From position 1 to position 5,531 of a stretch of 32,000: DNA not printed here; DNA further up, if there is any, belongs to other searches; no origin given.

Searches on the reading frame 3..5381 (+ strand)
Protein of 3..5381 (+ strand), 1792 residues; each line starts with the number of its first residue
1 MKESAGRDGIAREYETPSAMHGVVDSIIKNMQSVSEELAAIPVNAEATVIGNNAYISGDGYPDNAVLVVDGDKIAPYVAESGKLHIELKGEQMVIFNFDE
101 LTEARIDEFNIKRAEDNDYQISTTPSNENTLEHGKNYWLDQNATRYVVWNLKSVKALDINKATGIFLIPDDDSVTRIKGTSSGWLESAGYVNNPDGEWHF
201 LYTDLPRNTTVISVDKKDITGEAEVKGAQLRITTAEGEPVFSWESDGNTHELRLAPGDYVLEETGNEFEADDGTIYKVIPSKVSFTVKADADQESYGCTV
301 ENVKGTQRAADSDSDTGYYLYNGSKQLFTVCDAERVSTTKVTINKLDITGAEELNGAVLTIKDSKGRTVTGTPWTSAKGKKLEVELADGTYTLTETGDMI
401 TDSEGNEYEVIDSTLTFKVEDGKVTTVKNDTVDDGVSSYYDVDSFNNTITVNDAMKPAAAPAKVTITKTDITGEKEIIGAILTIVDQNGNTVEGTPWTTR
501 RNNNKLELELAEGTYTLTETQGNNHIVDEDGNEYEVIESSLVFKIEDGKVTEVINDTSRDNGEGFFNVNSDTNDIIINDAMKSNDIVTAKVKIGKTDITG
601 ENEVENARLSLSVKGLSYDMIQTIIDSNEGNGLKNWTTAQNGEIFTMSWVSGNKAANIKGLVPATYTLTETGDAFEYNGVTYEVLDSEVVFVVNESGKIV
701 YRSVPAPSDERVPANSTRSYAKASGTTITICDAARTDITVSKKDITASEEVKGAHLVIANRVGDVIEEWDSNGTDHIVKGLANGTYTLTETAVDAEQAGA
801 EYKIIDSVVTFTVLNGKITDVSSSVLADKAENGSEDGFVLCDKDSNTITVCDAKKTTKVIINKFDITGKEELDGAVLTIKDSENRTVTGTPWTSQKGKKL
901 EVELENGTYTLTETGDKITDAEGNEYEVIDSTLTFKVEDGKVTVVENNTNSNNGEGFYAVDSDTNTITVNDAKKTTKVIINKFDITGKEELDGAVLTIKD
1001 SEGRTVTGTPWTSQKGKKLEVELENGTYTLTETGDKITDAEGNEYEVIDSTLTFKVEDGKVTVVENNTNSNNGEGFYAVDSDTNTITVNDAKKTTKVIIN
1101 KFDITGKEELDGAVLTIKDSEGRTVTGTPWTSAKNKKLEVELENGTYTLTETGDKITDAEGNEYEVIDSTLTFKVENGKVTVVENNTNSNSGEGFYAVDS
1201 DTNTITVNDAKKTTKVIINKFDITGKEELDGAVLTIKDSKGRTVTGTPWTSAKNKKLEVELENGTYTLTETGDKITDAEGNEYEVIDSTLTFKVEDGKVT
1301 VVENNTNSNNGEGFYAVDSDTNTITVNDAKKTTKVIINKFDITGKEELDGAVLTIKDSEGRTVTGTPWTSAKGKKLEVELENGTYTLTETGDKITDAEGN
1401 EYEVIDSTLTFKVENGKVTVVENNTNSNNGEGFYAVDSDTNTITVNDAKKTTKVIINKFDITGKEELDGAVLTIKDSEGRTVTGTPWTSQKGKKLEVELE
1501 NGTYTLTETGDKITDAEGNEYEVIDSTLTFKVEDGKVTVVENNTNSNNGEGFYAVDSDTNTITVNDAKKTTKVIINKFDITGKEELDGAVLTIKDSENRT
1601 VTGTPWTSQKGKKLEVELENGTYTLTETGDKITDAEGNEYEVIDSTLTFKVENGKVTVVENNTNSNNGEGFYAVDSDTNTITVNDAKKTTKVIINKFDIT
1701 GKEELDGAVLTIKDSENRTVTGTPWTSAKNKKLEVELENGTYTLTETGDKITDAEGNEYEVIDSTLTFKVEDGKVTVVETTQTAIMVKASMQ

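Call 36: search_protein_families(library=pfam, proteins=[window:3-5381:+])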
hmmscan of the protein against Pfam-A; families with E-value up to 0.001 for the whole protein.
window:3-5381:+ (1792 aa): 14 families
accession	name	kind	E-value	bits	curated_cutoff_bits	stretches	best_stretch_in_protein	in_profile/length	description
PF17802.7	SpaA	-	1.4e-81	269.2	23.1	12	463-526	2-65/91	Prealbumin-like fold domain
PF20250.3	FapA_N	-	4e-13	49.6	27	0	1001-1040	129-167/178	Flagellar Assembly Protein A N-terminal region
PF25187.1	Acb3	-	1.1e-12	48.7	27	0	1714-1779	106-171/245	CBASS inhibitor Acb3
PF20552.4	HTH_62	-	5.6e-12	45.9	27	0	867-895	33-61/72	Recombinase-like helix-turn-helix domain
PF14900.11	DUF4493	-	1.7e-09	38.3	27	0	736-821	13-101/226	Domain of unknown function (DUF4493)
PF09211.15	DUF1958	-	1.7e-09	38.1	24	0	930-944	30-44/63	Domain of unknown function (DUF1958)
PF11033.13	ComJ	-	2.9e-09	37.1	25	0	1725-1746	81-102/122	Competence protein J (ComJ)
PF00717.28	Peptidase_S24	-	1.2e-07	31.9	23.3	0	1289-1330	44-83/116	Peptidase S24-like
PF08909.16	DUF1854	-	2.5e-07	31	26.8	0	383-413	86-116/130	Domain of unknown function (DUF1854)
PF08869.16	XisI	-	5.9e-07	30.3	25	0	1256-1309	31-78/110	XisI protein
PF22026.2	Alpha-amylase_C_2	-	1.3e-06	29.1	27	0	961-995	20-54/78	Alpha-amylase C-terminal domain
PF24315.1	DUF7489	-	2.8e-05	24.3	27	0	895-926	32-63/65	Domain of unknown function (DUF7489)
PF22425.1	ORF126-like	-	0.00012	22.4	27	0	1226-1275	56-105/116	Hypothetical protein ORF126-like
PF18337.7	Tudor_RapA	-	0.00035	21.1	26.4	0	914-930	3-19/62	RapA N-terminal Tudor like domain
